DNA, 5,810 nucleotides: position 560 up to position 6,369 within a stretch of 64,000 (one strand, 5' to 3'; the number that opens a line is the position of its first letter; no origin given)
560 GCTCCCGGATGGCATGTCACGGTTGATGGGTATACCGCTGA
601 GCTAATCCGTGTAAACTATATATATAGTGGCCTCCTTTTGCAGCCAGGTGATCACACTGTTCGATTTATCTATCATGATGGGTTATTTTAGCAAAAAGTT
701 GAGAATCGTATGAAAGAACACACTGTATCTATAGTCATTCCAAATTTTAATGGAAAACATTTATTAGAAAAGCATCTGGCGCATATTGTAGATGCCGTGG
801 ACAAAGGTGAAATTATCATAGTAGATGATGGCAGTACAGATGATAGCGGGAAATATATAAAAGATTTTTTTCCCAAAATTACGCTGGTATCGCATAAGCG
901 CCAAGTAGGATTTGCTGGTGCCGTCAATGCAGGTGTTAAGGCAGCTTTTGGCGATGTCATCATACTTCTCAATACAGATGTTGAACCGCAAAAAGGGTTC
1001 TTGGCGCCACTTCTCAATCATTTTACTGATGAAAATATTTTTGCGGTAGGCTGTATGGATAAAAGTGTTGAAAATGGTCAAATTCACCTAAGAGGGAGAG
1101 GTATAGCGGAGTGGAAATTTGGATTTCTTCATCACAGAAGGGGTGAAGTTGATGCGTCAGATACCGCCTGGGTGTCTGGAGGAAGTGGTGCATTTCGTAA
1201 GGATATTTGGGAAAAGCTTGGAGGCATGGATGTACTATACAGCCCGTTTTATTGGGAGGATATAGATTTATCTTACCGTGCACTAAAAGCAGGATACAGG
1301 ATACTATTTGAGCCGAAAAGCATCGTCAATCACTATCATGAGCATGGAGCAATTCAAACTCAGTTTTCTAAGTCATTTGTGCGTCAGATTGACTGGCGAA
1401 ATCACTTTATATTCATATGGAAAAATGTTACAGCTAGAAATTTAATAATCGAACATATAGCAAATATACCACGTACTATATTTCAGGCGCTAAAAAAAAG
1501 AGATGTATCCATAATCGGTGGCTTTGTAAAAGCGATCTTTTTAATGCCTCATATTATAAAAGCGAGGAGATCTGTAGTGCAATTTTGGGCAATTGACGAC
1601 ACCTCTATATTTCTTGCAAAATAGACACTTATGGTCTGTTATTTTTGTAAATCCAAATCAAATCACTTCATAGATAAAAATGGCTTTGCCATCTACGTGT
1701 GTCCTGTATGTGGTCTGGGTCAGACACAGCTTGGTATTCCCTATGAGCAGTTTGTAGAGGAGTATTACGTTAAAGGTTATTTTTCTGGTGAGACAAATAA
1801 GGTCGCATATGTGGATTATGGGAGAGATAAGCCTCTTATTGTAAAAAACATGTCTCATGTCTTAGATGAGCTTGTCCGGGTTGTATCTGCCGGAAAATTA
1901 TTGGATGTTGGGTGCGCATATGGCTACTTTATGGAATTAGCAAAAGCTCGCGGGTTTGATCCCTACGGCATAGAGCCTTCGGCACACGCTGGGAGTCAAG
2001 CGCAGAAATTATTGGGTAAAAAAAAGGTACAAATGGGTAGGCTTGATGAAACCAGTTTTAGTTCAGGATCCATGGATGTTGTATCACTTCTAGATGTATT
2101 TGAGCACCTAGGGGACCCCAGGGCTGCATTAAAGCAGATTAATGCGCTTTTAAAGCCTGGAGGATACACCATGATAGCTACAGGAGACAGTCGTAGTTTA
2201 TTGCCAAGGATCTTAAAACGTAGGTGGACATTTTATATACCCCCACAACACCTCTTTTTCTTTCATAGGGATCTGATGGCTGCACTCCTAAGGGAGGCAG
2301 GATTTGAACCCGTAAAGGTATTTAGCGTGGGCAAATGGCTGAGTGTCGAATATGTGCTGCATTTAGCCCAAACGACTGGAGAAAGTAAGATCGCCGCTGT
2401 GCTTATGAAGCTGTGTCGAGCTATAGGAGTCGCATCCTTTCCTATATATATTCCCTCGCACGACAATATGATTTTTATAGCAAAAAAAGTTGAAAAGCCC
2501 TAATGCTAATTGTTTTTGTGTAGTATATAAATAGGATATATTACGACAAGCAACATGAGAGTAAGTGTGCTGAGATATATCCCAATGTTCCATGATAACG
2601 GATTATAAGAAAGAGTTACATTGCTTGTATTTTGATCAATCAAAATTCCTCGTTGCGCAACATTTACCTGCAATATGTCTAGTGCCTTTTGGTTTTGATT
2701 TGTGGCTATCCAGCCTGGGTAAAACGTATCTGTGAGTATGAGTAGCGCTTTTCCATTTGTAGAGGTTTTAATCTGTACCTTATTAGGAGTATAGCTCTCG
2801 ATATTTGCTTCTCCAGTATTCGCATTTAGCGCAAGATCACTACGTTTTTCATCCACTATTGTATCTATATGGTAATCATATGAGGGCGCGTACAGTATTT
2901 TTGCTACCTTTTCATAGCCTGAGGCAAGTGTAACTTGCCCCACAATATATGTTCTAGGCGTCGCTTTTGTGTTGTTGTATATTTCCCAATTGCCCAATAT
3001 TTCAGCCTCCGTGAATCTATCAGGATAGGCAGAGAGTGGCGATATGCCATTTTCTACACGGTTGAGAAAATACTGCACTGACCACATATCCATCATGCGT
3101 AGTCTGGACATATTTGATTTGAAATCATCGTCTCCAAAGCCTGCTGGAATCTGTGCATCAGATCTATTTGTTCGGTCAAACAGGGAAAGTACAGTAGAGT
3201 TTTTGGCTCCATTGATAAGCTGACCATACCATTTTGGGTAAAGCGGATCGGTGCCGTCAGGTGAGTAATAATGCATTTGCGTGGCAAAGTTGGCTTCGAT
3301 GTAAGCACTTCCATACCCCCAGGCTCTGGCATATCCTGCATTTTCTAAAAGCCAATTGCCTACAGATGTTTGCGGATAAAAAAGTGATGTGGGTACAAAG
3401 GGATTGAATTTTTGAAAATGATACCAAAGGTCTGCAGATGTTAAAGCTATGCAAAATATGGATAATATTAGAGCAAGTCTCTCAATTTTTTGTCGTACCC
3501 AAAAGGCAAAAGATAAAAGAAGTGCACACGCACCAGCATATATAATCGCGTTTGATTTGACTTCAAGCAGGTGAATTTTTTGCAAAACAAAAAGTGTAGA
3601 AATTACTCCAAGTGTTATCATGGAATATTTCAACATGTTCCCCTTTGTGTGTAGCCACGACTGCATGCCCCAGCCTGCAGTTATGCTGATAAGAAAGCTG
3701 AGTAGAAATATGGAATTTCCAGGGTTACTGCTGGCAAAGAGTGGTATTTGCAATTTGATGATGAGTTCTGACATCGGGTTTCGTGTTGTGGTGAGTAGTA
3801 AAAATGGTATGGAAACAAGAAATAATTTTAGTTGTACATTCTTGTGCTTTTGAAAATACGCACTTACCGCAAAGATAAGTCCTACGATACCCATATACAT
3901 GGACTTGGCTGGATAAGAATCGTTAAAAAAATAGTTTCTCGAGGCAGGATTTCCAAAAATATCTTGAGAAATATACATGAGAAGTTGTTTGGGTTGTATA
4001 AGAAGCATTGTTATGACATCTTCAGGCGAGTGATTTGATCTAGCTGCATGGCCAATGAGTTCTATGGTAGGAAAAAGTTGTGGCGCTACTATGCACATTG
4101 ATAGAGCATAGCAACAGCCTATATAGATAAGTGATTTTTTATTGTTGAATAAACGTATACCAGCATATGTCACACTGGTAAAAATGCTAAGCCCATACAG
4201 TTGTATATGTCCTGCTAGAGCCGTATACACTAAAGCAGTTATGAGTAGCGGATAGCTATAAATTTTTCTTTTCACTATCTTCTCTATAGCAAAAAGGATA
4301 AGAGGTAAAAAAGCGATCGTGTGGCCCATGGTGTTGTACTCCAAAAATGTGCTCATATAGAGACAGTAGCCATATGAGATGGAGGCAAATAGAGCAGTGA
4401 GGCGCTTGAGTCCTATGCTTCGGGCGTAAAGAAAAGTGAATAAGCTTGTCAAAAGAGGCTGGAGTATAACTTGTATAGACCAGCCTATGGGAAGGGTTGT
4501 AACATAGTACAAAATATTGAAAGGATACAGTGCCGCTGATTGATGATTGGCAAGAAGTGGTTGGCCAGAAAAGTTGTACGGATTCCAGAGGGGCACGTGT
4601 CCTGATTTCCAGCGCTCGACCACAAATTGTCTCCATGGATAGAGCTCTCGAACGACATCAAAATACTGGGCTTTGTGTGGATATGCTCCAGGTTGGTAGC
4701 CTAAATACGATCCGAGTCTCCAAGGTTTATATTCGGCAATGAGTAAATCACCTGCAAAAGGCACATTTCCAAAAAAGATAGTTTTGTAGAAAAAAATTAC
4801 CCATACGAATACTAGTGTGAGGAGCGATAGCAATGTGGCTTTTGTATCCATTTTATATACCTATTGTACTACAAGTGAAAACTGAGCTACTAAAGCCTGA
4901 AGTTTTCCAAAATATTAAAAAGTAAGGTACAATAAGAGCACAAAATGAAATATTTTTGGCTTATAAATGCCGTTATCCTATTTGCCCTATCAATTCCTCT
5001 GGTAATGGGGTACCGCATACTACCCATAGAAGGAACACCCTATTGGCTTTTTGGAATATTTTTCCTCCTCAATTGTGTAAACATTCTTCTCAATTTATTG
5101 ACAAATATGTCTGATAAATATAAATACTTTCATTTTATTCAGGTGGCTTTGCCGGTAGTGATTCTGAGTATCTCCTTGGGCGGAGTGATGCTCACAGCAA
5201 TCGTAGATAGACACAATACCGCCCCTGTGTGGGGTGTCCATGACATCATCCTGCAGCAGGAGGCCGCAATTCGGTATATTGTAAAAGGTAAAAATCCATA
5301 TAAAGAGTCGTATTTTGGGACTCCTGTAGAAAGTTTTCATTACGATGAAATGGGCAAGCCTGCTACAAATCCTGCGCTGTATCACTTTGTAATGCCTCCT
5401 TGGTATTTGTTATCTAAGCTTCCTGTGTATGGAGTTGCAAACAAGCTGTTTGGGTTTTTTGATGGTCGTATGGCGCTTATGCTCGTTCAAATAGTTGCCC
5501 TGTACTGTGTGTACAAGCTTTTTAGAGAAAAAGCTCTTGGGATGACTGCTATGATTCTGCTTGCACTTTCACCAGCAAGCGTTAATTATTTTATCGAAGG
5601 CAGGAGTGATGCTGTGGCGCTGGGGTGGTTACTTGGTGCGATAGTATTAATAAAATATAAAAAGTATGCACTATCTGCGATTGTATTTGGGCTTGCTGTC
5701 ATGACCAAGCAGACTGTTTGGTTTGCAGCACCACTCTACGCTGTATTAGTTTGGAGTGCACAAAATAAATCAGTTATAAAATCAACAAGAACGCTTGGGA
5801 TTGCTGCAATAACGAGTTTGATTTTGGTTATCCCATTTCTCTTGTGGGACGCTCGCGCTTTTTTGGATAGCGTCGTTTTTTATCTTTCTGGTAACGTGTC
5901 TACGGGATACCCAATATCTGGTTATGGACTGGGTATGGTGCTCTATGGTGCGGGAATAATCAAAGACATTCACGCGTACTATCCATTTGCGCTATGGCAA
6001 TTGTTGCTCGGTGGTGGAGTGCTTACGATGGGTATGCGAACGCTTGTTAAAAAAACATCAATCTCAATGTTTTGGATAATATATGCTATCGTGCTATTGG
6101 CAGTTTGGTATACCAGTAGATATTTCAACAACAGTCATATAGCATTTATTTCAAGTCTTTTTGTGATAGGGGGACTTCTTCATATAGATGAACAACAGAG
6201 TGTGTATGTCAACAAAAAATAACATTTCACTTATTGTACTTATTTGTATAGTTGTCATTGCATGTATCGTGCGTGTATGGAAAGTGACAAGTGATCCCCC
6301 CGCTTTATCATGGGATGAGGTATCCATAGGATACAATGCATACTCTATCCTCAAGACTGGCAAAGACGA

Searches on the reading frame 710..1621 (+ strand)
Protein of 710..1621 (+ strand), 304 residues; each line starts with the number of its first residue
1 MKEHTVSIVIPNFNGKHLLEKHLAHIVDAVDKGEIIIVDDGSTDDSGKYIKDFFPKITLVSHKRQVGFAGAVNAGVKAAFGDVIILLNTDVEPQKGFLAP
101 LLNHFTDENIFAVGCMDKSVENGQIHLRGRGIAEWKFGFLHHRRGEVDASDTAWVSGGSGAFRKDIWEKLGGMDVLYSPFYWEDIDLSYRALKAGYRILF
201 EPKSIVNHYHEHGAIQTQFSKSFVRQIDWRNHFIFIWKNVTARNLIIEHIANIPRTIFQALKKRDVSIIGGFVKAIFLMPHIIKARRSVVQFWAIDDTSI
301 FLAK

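Call 71: search_protein_families(library=pfam, proteins=[window:710-1621:+], max_evalue=0.001)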
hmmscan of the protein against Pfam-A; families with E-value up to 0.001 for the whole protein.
window:710-1621:+ (304 aa): 4 families
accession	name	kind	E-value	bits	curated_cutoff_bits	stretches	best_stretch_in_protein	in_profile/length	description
PF00535.33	Glycos_transf_2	-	3e-27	96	23.3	1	7-170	1-167/168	Glycosyl transferase family 2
PF13641.12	Glyco_tranf_2_3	-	6e-16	59.6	27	1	6-211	3-214/230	Glycosyltransferase like family 2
PF13632.12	Glyco_trans_2_3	-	1.4e-05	25.5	27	1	84-219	2-129/198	Glycosyl transferase family group 2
PF10111.15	Glyco_tranf_2_2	-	7.2e-05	22.8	27.3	1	7-90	1-91/276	Glycosyltransferase like family 2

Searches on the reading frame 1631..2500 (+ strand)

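Call 71: search_protein_families(library=pfam, proteins=[window:1631-2500:+], max_evalue=0.001)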
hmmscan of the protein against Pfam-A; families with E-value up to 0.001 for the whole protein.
window:1631-2500:+ (290 aa): 6 families
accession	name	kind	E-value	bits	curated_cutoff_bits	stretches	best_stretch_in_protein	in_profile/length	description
PF13489.12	Methyltransf_23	-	1.2e-27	97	27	1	86-229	22-163/164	Methyltransferase domain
PF08241.18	Methyltransf_11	-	2.9e-16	60.3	21.2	1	91-181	1-94/95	Methyltransferase domain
PF08242.18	Methyltransf_12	-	3.3e-13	50.6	30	1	91-179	1-97/98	Methyltransferase domain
PF13649.12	Methyltransf_25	-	2.6e-11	44.5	27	1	91-178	2-97/97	Methyltransferase domain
PF13847.12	Methyltransf_31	-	2.2e-09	37.6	27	1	86-197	3-124/145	Methyltransferase domain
PF02353.26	CMAS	-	0.00028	20.7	27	1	83-184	59-166/273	Mycolic acid cyclopropane synthetase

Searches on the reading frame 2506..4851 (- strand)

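Call 34: search_protein_families(library=pfam, proteins=[window:2506-4851:-], max_evalue=0.01)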
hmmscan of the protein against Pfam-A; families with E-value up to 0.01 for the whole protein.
window:2506-4851:- (781 aa): 2 families
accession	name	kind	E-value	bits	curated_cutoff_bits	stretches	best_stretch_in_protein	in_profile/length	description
PF09586.16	YfhO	-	1.6e-10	40.5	28.5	2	108-480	76-447/835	Bacterial membrane protein YfhO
PF09852.15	DUF2079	-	0.00059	19.5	28.2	1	83-288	24-231/459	Predicted membrane protein (DUF2079)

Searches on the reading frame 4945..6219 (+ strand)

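Call 34: search_protein_families(library=pfam, proteins=[window:4945-6219:+], max_evalue=0.01)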
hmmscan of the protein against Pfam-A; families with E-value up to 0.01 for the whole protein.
window:4945-6219:+ (425 aa): 3 families
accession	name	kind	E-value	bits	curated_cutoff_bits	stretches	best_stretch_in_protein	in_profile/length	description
PF13231.12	PMT_2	-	2.8e-07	31.3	26.1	1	174-301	24-160/160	Dolichyl-phosphate-mannose-protein mannosyltransferase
PF05208.19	ALG3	-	4.1e-05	23.6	23.6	1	177-308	81-211/358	ALG3 protein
PF03155.21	Alg6_Alg8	-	0.0013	18.3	25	1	223-301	145-231/482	ALG6, ALG8 glycosyltransferase family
